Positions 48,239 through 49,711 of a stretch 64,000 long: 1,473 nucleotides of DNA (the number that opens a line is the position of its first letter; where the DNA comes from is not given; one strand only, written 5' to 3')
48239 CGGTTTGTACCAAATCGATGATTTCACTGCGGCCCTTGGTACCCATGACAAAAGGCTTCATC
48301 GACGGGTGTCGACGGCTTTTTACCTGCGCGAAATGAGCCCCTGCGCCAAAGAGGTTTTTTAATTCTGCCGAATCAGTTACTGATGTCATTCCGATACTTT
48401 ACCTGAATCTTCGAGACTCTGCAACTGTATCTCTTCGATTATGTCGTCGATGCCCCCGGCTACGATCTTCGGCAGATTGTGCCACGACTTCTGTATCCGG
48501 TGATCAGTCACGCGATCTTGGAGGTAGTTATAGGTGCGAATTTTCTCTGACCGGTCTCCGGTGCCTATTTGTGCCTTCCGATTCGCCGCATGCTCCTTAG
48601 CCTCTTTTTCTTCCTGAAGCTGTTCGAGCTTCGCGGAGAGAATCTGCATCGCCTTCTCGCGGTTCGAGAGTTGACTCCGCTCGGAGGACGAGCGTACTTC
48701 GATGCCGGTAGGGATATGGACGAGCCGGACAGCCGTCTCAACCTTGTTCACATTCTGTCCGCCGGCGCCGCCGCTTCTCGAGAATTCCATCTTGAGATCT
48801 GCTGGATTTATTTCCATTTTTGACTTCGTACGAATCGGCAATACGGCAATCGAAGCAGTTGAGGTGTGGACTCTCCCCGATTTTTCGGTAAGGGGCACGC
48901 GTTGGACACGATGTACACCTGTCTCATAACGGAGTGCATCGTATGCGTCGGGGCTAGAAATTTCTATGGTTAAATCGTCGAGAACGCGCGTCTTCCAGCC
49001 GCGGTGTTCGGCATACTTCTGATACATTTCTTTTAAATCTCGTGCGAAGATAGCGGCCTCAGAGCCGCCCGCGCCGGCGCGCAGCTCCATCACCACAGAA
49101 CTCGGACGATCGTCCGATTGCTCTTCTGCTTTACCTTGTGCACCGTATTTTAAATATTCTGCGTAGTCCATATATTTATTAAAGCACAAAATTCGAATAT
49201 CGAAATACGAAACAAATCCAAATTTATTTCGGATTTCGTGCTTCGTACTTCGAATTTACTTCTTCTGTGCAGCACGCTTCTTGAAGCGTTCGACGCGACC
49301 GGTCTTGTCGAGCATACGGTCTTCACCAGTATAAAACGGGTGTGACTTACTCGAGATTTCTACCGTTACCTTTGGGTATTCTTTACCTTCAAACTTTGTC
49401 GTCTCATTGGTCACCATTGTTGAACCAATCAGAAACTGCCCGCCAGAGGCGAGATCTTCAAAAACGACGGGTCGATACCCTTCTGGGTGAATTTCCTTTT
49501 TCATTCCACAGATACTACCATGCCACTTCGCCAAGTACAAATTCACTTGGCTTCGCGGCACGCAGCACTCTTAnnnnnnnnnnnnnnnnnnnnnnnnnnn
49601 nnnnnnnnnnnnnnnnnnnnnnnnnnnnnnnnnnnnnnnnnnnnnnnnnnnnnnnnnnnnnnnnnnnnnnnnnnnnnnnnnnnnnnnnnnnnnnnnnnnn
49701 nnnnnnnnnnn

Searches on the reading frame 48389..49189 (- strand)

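Call 87: search_protein_families(library=pfam, proteins=[window:48389-49189:-], max_evalue=0.0001)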
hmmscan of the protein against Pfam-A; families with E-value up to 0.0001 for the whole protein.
window:48389-49189:- (267 aa): 2 families
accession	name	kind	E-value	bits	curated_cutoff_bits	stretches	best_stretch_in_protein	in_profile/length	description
PF00472.26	RF-1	-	3.1e-39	134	35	1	123-231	3-116/116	RF-1 domain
PF03462.23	PCRF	-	7e-33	114.5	24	1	30-114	100-194/194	PCRF domain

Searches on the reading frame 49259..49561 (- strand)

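Call 87: search_protein_families(library=pfam, proteins=[window:49259-49561:-], max_evalue=0.0001)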
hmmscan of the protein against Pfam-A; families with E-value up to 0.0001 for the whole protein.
window:49259-49561:- (101 aa): 1 family
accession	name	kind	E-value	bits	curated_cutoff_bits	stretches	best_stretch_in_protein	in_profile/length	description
PF01197.23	Ribosomal_L31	-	8e-25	87.3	27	1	20-96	1-63/65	Ribosomal protein L31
